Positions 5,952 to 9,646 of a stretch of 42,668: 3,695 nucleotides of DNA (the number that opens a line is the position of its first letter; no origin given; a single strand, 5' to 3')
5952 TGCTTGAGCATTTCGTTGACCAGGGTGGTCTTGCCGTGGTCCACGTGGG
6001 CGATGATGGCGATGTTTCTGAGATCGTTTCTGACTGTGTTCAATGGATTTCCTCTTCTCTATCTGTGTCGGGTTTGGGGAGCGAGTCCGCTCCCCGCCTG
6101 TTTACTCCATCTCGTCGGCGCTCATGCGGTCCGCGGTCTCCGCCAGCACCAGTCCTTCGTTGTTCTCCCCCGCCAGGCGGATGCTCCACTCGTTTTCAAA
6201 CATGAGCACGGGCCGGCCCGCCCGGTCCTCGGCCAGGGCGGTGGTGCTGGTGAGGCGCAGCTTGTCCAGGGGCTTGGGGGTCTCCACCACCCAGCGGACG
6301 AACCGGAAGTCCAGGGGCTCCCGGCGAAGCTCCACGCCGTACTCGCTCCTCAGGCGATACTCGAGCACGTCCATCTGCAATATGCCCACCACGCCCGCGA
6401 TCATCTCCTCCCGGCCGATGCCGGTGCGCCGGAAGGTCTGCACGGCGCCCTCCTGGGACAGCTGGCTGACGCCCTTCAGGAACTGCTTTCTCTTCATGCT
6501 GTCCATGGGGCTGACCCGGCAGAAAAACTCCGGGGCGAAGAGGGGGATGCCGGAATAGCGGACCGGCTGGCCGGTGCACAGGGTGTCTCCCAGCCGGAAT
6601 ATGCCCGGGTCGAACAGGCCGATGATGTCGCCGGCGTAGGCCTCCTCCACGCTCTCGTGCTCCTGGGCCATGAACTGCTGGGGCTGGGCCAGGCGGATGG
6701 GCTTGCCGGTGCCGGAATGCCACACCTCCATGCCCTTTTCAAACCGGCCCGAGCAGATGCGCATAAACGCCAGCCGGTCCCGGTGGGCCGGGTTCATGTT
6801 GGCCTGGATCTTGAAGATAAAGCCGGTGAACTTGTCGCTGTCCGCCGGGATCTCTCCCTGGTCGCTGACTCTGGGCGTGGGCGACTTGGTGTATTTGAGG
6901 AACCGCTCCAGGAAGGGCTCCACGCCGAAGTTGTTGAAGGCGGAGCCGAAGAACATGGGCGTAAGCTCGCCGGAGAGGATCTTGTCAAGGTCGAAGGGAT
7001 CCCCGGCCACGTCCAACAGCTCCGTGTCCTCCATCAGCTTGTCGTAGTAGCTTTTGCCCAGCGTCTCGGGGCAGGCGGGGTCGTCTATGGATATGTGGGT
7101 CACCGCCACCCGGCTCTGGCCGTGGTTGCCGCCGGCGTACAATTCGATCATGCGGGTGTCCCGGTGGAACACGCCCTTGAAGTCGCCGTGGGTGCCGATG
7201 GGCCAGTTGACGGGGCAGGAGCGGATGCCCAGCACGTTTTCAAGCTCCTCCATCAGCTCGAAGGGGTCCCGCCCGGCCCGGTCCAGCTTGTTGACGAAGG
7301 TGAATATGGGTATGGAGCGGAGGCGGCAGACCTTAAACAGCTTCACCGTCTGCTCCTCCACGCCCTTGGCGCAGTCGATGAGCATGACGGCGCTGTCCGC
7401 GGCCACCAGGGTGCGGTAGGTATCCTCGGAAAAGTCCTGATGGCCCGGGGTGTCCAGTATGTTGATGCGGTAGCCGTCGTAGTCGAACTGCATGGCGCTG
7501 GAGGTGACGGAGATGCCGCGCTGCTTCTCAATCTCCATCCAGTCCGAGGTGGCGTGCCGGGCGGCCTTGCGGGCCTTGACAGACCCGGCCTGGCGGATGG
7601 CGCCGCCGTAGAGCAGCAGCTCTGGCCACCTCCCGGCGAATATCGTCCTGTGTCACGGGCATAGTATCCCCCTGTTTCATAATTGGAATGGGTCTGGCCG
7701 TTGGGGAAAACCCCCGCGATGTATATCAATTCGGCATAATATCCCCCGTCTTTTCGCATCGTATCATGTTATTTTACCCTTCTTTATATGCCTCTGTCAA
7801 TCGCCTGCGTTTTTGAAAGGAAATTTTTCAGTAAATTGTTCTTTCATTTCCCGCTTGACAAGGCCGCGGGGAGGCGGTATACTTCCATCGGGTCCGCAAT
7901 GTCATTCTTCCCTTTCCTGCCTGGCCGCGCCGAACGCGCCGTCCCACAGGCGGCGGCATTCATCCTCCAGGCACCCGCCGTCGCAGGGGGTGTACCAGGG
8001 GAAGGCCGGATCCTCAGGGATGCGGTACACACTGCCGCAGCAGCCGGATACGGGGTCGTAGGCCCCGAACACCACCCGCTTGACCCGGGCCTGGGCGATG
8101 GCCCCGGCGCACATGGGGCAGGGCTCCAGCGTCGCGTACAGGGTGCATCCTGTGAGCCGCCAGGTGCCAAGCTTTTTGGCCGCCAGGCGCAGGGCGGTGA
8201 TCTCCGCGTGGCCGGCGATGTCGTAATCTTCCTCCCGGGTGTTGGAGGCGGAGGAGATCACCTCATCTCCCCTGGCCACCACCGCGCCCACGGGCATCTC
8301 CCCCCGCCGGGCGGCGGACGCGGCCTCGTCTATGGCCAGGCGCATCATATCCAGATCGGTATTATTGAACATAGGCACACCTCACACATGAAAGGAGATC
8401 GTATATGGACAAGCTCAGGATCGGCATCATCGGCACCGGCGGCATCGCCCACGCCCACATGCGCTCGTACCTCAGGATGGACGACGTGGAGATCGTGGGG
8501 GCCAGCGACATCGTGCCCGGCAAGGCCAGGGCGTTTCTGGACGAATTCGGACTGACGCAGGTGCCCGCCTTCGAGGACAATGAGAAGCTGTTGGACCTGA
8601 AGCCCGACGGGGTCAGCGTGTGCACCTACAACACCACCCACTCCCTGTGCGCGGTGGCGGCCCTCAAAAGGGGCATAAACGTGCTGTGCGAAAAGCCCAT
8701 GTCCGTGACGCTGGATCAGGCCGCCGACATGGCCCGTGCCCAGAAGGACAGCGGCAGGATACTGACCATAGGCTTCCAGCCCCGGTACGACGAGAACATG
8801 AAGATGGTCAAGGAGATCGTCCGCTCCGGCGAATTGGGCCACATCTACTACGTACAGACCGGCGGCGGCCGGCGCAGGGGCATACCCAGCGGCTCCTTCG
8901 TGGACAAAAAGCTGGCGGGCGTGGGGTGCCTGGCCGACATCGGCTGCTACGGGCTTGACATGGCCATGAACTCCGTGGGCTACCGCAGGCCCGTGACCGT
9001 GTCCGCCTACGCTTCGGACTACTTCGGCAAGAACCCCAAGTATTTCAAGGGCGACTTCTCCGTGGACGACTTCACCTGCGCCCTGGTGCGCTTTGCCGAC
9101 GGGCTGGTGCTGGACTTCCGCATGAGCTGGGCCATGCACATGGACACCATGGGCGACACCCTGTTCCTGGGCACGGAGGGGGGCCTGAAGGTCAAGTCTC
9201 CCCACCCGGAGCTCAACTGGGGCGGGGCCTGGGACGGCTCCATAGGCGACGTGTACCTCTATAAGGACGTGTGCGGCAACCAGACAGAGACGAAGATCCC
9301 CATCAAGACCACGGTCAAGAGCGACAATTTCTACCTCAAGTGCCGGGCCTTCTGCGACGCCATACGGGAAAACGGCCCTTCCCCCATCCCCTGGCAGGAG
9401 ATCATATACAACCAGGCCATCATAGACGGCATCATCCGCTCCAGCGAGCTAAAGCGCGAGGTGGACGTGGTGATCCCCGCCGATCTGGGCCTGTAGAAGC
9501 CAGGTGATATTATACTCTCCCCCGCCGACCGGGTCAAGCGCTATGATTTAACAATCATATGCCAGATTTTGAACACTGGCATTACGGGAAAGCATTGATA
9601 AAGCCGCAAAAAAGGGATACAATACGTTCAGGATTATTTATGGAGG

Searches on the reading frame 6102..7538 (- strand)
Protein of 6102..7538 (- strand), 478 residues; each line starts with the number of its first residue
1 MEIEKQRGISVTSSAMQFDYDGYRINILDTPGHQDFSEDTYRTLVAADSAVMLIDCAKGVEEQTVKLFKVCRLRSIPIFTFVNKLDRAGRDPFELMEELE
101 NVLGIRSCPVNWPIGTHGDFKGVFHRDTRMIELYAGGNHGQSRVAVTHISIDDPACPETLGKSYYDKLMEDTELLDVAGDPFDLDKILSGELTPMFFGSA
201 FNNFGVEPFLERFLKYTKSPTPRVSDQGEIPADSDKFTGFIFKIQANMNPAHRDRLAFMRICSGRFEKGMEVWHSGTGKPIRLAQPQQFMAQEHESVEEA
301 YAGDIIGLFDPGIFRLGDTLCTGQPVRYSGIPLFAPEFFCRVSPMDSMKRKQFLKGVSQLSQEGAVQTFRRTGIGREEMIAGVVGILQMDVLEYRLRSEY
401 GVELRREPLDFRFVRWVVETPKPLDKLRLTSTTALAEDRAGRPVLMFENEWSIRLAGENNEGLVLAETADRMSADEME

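Call 47: search_protein_families(library=pfam, proteins=[window:6102-7538:-], max_evalue=0.00001)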
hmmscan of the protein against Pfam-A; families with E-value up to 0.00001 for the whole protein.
window:6102-7538:- (478 aa): 4 families
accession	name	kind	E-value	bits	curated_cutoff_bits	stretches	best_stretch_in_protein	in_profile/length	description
PF16658.11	RF3_C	-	7.2e-43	146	40.1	1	328-455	1-130/132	Class II release factor RF3, C-terminal domain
PF00009.33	GTP_EFTU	-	2.2e-36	125.7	26.5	1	1-218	47-187/188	Elongation factor Tu GTP binding domain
PF22042.2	EF-G_D2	-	8.7e-26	90.3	27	1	236-322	1-83/84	Elongation factor G domain 2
PF03144.31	GTP_EFTU_D2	-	1.8e-11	44.7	30.3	1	255-321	2-73/73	Elongation factor Tu domain 2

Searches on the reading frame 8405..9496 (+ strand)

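Call 47: search_protein_families(library=pfam, proteins=[window:8405-9496:+], max_evalue=0.00001)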
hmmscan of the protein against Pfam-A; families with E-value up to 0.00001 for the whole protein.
window:8405-9496:+ (363 aa): 3 families
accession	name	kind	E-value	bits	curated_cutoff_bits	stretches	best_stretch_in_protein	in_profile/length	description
PF01408.29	GFO_IDH_MocA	-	5.7e-25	88.8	24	1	4-124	1-120/120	Oxidoreductase family, NAD-binding Rossmann fold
PF22725.1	GFO_IDH_MocA_C3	-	5.4e-18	65.6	27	1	133-261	2-123/124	GFO/IDH/MocA C-terminal domain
PF02894.22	GFO_IDH_MocA_C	-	1.7e-09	38.3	22.9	1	136-354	1-217/218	Oxidoreductase family, C-terminal alpha/beta domain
